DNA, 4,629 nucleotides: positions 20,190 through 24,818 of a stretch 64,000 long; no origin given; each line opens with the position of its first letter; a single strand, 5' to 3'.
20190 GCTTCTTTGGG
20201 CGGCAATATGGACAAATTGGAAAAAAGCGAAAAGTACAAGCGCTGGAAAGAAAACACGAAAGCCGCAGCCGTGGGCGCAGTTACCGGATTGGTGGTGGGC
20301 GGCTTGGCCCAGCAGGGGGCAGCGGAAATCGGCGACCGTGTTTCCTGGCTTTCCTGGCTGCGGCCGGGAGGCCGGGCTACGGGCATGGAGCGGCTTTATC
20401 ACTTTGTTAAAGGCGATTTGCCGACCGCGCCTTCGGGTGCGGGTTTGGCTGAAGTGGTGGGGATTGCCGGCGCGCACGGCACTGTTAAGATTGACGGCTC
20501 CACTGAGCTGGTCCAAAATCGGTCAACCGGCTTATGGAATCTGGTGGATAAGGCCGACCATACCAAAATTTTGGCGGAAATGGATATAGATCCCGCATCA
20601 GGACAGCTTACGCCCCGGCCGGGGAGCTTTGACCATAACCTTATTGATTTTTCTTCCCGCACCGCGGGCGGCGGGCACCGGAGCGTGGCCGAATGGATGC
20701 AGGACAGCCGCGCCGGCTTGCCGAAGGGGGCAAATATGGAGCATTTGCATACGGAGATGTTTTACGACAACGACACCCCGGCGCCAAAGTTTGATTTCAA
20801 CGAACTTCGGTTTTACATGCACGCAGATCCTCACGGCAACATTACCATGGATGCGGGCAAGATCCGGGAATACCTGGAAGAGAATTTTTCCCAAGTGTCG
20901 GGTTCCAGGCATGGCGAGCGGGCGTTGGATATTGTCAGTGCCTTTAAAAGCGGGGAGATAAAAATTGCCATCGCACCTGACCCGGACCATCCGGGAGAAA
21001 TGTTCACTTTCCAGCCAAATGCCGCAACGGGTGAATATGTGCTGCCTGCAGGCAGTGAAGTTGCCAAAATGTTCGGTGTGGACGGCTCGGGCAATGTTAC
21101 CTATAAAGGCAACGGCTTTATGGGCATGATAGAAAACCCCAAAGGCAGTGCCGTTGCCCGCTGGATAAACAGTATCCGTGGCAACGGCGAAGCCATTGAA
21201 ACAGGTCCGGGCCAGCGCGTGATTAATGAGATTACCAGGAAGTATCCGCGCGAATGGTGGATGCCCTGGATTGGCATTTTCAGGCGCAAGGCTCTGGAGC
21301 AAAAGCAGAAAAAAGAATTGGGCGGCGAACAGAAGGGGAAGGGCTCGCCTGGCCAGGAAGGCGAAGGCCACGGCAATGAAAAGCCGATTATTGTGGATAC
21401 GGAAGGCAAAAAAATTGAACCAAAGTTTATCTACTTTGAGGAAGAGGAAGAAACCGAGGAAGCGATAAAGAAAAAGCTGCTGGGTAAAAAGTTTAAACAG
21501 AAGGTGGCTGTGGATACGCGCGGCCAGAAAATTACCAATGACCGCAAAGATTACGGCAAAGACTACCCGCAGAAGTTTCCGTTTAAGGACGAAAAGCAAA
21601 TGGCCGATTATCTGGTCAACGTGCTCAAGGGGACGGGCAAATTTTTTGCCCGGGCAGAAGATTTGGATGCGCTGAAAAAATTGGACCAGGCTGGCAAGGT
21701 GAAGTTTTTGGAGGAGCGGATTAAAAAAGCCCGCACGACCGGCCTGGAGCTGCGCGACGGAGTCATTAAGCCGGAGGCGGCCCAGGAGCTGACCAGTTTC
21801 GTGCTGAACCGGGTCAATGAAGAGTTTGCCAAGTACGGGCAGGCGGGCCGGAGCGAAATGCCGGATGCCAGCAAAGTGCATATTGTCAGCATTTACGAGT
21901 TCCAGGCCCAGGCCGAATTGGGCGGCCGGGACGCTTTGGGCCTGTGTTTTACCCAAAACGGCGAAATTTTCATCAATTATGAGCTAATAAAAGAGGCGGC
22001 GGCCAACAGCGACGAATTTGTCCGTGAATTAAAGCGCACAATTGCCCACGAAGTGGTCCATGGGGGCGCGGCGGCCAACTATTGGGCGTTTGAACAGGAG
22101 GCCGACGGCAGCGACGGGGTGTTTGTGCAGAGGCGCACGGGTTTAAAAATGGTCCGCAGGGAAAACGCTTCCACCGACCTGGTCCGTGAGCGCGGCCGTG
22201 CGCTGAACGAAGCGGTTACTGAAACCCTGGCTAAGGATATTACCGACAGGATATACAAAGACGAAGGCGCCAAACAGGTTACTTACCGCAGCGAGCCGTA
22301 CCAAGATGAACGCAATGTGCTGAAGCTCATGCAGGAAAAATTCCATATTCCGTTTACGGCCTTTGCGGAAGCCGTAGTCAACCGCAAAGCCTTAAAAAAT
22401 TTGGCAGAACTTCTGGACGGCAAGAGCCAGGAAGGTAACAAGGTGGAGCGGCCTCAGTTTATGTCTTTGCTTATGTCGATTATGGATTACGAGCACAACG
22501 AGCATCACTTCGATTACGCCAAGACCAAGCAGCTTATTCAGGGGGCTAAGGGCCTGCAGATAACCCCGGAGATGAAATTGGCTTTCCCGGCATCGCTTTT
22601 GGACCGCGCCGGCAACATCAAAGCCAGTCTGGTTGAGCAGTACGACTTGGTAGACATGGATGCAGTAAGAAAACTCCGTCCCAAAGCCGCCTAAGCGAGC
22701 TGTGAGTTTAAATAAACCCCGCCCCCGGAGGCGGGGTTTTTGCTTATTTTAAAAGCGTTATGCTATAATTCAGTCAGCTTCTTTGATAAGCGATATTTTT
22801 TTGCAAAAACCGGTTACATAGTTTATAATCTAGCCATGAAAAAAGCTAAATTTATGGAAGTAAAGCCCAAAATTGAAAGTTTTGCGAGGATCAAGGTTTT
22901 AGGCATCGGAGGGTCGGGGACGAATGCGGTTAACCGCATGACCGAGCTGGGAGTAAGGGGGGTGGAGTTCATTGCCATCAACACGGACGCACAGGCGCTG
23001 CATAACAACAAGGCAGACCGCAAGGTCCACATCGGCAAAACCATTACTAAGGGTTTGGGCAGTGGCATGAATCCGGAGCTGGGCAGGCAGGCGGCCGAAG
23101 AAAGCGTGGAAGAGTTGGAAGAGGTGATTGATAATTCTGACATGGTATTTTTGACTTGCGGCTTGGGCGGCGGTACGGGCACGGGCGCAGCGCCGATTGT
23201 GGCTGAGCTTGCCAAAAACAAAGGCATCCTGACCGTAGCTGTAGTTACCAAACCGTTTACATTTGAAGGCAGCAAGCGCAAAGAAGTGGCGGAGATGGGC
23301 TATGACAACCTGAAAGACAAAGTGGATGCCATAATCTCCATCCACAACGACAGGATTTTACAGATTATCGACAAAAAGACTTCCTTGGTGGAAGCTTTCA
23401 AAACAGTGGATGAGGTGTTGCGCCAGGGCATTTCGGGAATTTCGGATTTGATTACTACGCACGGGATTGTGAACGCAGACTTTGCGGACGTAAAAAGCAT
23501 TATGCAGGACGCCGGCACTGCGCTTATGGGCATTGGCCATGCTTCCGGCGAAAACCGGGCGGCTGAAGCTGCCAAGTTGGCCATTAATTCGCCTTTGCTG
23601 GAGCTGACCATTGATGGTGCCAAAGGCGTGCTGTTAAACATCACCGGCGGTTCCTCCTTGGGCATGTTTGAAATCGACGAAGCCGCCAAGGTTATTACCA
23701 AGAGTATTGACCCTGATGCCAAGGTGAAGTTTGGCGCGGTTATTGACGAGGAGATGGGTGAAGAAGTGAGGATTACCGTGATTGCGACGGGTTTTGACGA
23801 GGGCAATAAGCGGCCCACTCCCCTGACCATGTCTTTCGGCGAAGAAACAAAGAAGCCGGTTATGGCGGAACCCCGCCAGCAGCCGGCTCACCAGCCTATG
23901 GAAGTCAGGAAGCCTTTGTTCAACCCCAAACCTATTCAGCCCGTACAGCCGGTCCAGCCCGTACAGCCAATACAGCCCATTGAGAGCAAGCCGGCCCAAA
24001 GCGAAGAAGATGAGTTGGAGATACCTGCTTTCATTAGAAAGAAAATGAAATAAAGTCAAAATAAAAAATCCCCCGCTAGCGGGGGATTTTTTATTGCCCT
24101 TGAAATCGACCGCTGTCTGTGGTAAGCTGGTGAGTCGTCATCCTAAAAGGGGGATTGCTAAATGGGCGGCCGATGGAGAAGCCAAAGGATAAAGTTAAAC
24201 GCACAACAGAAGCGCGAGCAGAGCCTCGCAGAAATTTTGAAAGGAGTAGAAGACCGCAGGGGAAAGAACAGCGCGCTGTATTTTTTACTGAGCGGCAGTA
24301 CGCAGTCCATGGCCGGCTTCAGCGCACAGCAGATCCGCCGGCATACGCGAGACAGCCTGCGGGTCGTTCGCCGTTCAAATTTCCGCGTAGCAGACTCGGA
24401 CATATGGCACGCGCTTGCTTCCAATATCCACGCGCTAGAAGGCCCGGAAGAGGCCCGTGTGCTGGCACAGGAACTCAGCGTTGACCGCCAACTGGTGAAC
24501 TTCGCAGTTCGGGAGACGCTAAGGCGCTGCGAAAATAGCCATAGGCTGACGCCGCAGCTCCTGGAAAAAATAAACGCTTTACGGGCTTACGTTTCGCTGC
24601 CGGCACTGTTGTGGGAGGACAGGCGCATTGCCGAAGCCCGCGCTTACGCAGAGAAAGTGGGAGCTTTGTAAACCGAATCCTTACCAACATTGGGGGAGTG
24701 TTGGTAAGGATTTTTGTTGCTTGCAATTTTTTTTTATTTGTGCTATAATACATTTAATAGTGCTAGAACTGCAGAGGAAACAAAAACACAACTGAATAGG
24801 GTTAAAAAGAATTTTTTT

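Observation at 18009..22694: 1561-aa giant protein with glycine-zipper membrane segments and a C-terminal HExxH motif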

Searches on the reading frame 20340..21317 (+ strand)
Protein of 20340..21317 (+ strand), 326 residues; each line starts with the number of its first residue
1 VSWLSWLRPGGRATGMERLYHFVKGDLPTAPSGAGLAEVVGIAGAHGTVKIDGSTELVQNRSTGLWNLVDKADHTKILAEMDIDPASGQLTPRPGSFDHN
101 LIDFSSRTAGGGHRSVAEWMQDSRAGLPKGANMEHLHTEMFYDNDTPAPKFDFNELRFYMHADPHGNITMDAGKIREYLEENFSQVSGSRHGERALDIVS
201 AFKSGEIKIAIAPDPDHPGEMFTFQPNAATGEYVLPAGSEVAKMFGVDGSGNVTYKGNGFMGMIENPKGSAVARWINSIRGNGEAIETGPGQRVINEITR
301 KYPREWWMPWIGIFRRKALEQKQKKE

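Call 47: predict_structure(alignment_id=A4)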
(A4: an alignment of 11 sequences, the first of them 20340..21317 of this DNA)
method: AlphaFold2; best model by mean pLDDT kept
length: 326 residues; sequences in the alignment: 11
mean_pLDDT: 68.9   pTM: 0.50
mean pLDDT of the five models: 68.9, 66.6, 63.5, 61.1, 54.8
residues with pLDDT >= 90: 2; 70-90: 196; 50-70: 47; < 50: 81
segments of 3 or more residues with pLDDT < 50: 1-36, 144-155, 182-194, 306-318, 321-326
pLDDT, mean of each block of 10 residues (from residue 1): 40 46 46 48 67 79 84 78 82 86 79 71 78 82 48 54 85 65 40 57 82 76 85 84 85 84 82 81 77 77 52 40 46
secondary structure, 60 per line:
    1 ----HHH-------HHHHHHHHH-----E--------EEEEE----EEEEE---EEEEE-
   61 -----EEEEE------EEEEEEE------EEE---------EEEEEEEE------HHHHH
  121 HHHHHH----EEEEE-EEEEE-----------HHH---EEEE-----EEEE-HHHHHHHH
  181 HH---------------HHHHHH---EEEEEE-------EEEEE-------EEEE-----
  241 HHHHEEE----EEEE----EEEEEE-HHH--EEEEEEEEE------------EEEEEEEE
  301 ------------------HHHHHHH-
elements in order: H15-23 E38-42 E47-51 E55-59 E66-70 E77-83 E90-92 E102-109 H116-126 E131-135 E137-141 E159-162 E168-171 H173-182 H198-203 E207-212 E220-224 E232-235 H241-244 E245-247 E252-255 E260-265 E272-280 E293-300 H319-325
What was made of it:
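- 20415..21248 (+): Residues 800-1077: beta-rich domain with family-wide invariant motifs (DNDT..NEL, GS.HG). AF2 mean pLDDT 69, pTM 0.50, mostly strands (call 47).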

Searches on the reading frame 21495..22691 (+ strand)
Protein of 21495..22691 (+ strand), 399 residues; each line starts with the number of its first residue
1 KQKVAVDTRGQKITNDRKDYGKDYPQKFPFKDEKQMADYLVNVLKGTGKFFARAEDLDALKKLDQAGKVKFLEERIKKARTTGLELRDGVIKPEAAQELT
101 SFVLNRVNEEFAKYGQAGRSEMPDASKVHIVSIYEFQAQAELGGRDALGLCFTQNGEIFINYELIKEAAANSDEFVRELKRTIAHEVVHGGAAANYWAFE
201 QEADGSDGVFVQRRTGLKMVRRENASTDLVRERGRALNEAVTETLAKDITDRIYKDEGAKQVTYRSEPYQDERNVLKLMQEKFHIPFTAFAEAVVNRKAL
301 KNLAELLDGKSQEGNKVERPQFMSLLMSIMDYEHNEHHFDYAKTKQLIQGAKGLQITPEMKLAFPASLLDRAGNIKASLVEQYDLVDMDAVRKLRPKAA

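Call 17: search_solved_structures(query=A2, max_evalue=10, show_alignments=3)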
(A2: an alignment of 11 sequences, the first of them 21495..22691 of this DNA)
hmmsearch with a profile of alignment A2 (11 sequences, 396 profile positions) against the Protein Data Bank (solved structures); distinct sequences matched with E-value up to 10: 10.
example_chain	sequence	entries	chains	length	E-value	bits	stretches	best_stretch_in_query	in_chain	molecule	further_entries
7ane_x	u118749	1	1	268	0.095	14.9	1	275-311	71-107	Putative superoxide dismutase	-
7avh_A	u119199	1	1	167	0.098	14.9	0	337-367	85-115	LPXTG cell wall surface protein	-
2kkm_A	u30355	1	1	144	0.53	12.5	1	50-123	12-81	Translation machinery-associated protein 16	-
6jn1_A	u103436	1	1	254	0.66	12.2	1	22-112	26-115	Peptidase M23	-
6jn0_A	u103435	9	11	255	0.67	12.1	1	22-112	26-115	Peptidase M23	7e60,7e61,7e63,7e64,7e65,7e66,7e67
6jn7_A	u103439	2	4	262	0.75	12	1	22-112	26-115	Peptidase M23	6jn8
7emf_I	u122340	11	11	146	0.76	12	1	330-382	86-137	Mediator of RNA polymerase II transcription subunit 9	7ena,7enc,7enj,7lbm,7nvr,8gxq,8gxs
6jmx_A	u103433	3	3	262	0.76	12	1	22-112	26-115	Peptidase M23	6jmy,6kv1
6jmz_A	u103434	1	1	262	0.76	12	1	22-112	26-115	Peptidase M23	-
3vxv_A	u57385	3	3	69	2.4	10.3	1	25-54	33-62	Methyl-CpG-binding domain protein 4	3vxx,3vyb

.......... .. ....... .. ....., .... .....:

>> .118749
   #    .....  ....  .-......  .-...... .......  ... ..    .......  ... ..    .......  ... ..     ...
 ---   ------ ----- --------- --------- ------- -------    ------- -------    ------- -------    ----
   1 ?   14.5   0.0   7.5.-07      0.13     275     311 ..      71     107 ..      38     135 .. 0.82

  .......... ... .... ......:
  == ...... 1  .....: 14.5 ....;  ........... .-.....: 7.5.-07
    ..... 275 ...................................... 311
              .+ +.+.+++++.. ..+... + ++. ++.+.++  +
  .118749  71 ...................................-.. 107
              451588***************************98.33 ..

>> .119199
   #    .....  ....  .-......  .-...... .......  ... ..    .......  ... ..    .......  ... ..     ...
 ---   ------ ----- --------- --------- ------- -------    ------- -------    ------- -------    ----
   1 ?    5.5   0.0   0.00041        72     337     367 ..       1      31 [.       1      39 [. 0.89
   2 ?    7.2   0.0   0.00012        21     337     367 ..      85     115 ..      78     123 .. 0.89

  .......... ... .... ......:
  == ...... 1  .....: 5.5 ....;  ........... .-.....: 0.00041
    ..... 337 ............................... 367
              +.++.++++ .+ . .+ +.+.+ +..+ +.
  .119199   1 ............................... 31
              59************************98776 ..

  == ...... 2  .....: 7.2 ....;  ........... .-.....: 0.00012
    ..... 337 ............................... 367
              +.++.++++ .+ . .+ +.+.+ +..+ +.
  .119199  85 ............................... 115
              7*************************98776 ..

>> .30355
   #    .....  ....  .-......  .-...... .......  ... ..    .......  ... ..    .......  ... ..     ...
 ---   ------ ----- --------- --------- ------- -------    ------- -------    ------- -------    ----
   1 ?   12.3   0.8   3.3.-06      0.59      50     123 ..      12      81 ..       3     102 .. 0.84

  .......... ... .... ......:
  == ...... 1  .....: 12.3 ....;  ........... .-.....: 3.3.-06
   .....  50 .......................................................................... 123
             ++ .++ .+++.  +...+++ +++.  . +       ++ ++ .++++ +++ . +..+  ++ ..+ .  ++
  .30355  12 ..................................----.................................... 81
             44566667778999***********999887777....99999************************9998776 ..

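Call 27: predict_structure(alignment_id=A2)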
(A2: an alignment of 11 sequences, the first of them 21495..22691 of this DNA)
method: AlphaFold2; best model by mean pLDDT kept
length: 399 residues; sequences in the alignment: 11
mean_pLDDT: 74.7   pTM: 0.73
mean pLDDT of the five models: 74.7, 74.3, 74.2, 74.1, 73.7
residues with pLDDT >= 90: 95; 70-90: 189; 50-70: 45; < 50: 70
segments of 3 or more residues with pLDDT < 50: 1-27, 193-232
pLDDT, mean of each block of 10 residues (from residue 1): 30 38 42 86 78 88 93 92 87 90 92 76 81 86 57 75 86 88 83 46 31 28 33 68 87 86 69 91 91 78 81 64 86 85 94 91 82 89 91 67
secondary structure, 60 per line:
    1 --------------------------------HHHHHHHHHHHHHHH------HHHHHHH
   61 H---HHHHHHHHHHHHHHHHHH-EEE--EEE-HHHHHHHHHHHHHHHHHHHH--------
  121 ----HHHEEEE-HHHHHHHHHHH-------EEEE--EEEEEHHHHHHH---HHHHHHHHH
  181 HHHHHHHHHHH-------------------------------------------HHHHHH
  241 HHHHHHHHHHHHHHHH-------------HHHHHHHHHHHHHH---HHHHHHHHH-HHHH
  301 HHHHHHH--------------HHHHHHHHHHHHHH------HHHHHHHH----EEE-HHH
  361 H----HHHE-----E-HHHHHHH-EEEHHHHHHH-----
elements in order: H33-47 H54-61 H65-82 E84-86 E89-91 H93-112 E128-131 H133-143 E151-154 E157-161 H162-168 H172-191 H235-256 H270-283 H287-295 H297-307 H322-335 H342-349 E354-356 H358-361 H377-383 E385-387 H388-394
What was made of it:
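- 21588..22262 (+): Residues 1191-1415: zincin-like catalytic domain (helices, a small beta-sheet, the HExxH helix, a 40-residue low-confidence loop carrying invariant NYW and RRxG, and the NEAxxE helix). AF2 pLDDT 74.7, pTM 0.73 (call 27).
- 22206..22223 (+): NEAVTE (E1398 as putative third zinc ligand; E1402 at the position of the acidic residue of the gluzincin NExxSD-type motif). Lies on helix 235-256 of the model (call 27).
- On Zincin / gluzincin metallopeptidase fold: It lies in helix 172-191 of the AF2 model (call 27).
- The AF2 model places HExxH and NEAxxE on separate long helices after a small sheet (call 27).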

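Call 78: find_homologous_proteins(query=A2, max_evalue=0.001)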
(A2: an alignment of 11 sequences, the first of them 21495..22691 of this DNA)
Query A2 (11 sequences) (399 aa, profile of the alignment): 1 proteins with E <= 0.001 among 8000 candidates.
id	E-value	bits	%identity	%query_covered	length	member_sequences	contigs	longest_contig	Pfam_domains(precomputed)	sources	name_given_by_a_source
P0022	6.4e-109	383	33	97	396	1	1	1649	-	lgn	-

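Call 79: fold_search(model_id=the predicted structure, library=pdb)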
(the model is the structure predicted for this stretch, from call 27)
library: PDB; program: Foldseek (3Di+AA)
matches with E <= 10: 14; with E <= 0.001: 0
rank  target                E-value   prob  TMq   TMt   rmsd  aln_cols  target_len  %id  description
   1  4qim                  1.0e+00  0.02  0.11  0.10  27.2       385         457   10  Structure of the human smoothened receptor in complex with ANTA XV (released 2014-07-23)
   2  8b4l_F                3.5e+00  0.02  0.13  0.15  18.6       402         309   12  Crystal structure of a selenomethionine-labeled hydropyrene synthase (M75L variant) in its closed conformation (released 2023-10-04)
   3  8k42_R                3.7e+00  0.01  0.08  0.07  24.4       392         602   12  Structure of full Banna virus (released 2024-03-27)
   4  8b4l_A                3.9e+00  0.02  0.13  0.15  18.3       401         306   13  Crystal structure of a selenomethionine-labeled hydropyrene synthase (M75L variant) in its closed conformation (released 2023-10-04)
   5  8que_B                5.3e+00  0.01  0.13  0.11  30.3       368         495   12  Structure of the Bacteriophage PhiKZ non-virion RNA Polymerase bound to DNA and RNA (released 2024-07-31)
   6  3rqr_A                6.2e+00  0.01  0.10  0.17  18.7       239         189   10  Crystal structure of the RYR domain of the rabbit ryanodine receptor (released 2011-06-22)
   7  4xxj_A                7.3e+00  0.01  0.09  0.12  20.4       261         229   10  Crystal Structure of Escherichia coli-Expressed Halobacterium salinarum Bacteriorhodopsin in the Trimeric Form (released 2015-07-01)
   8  8b4m_E                7.7e+00  0.01  0.14  0.16  18.1       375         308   12  Crystal structure of a hydropyrene synthase (M75L variant) in its closed conformation (released 2023-10-04)
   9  7ytb_A                7.7e+00  0.01  0.10  0.14  18.7       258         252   10  Crystal structure of Kin4B8 (released 2023-03-15)
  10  6on4_A                8.1e+00  0.01  0.11  0.17  18.0       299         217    8  Crystal structure of the GntR-type sialoregulator NanR from Escherichia coli, in complex with sialic acid (released 2020-07-08)
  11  3cc9_C                8.5e+00  0.01  0.15  0.17  17.1       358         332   12  Crystal structure of Plasmodium vivax putative polyprenyl pyrophosphate synthase in complex with geranylgeranyl diphos (released 2008-03-25)
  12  1i0a_A                8.5e+00  0.01  0.11  0.10  21.5       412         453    9  CRYSTAL STRUCTURE OF WILD TYPE TURKEY DELTA 1 CRYSTALLIN (EYE LENS PROTEIN) (released 2001-04-21)
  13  8hnv_A                9.4e+00  0.01  0.12  0.08  20.4       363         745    9  CryoEM structure of HpaCas9-sgRNA-dsDNA in the presence of AcrIIC4 (released 2023-07-19)
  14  2ev5_A                9.9e+00  0.02  0.06  0.15  14.0        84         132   13  Bacillus subtilis manganese transport regulator (MNTR) bound to calcium (released 2006-03-07)
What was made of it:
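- Closest known: PDB 3cmn. Different: Foldseek did not recover either protein (call 79).
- Tried and rejected: Foldseek of the zincin model against the PDB: no match at E<1 (call 79).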

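Call 84: search_protein_families(library=pfam, alignment_id=A2, max_evalue=10)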
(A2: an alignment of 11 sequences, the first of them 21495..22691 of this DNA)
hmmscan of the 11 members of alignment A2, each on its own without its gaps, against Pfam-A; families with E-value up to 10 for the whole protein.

A. member 1, window:21495-22691:+ (399 aa): 1 family
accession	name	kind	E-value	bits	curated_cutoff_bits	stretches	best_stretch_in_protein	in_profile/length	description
PF14669.11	Asp_Glu_race_2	-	0.11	12.6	26.3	1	279-307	46-74/176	Putative aspartate racemase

B. families by the number of members that match (of 11 scanned): 9 families
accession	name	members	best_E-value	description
PF14669.11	Asp_Glu_race_2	4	0.045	Putative aspartate racemase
PF11463.14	R-HINP1I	1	0.012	R.HinP1I restriction endonuclease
PF12375.13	DUF3653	1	0.054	Phage protein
PF24218.1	DUF7437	1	0.063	Family of unknown function (DUF7437)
PF23768.1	DUF7167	1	0.093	Domain of unknown function (DUF7167)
PF01988.24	VIT1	1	0.15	VIT family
PF10263.15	SprT-like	1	0.18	SprT-like family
PF01433.26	Peptidase_M1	1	0.22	Peptidase family M1 domain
PF11534.13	HTHP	1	0.22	Hexameric tyrosine-coordinated heme protein (HTHP)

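Call 95: find_related_loci(query=A2, collection=metagenome_contigs, flank=10000)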
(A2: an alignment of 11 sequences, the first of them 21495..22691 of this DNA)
Query A2 (399 aa) in metagenome_contigs; peptide patterns used: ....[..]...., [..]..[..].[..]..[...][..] (x = any residue, [..] = any of these).
297 stretches matched a pattern; 7 encode a relative of the query (tblastn E <= 1e-3); 7 distinct loci.
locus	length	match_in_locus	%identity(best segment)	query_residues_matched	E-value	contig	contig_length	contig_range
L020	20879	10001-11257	45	2-399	1e-107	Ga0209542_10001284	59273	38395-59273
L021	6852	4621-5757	44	6-394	2e-90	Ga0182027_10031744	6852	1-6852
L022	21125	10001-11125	34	1-399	4e-53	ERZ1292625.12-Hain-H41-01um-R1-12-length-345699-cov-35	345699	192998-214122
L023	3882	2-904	35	101-387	1e-48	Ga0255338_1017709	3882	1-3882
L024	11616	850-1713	32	104-386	5e-34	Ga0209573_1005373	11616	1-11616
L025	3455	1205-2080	26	119-385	8e-22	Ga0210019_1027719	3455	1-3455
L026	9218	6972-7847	26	119-385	1e-21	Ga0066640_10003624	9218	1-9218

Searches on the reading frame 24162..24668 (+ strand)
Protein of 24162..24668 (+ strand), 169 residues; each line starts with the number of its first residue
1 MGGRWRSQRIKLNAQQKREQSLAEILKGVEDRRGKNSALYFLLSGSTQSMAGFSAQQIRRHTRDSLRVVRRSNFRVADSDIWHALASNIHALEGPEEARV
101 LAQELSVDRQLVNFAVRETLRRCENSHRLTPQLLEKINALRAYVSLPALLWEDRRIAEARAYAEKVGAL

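Call 6: search_protein_families(library=pfam, proteins=[window:24162-24668:+], max_evalue=0.01)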
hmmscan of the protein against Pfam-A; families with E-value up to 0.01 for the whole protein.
window:24162-24668:+ (169 aa): 0 families

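Call 9: search_protein_families(library=ncbifam, proteins=[window:24162-24668:+], max_evalue=0.01)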
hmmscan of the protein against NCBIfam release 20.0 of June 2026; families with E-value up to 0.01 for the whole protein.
window:24162-24668:+ (169 aa): 1 family
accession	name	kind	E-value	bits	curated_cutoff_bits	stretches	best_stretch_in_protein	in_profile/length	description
NF005448.0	PRK07037.1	equivalog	0.0049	16.4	190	1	96-128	140-172/186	RNA polymerase factor sigma-70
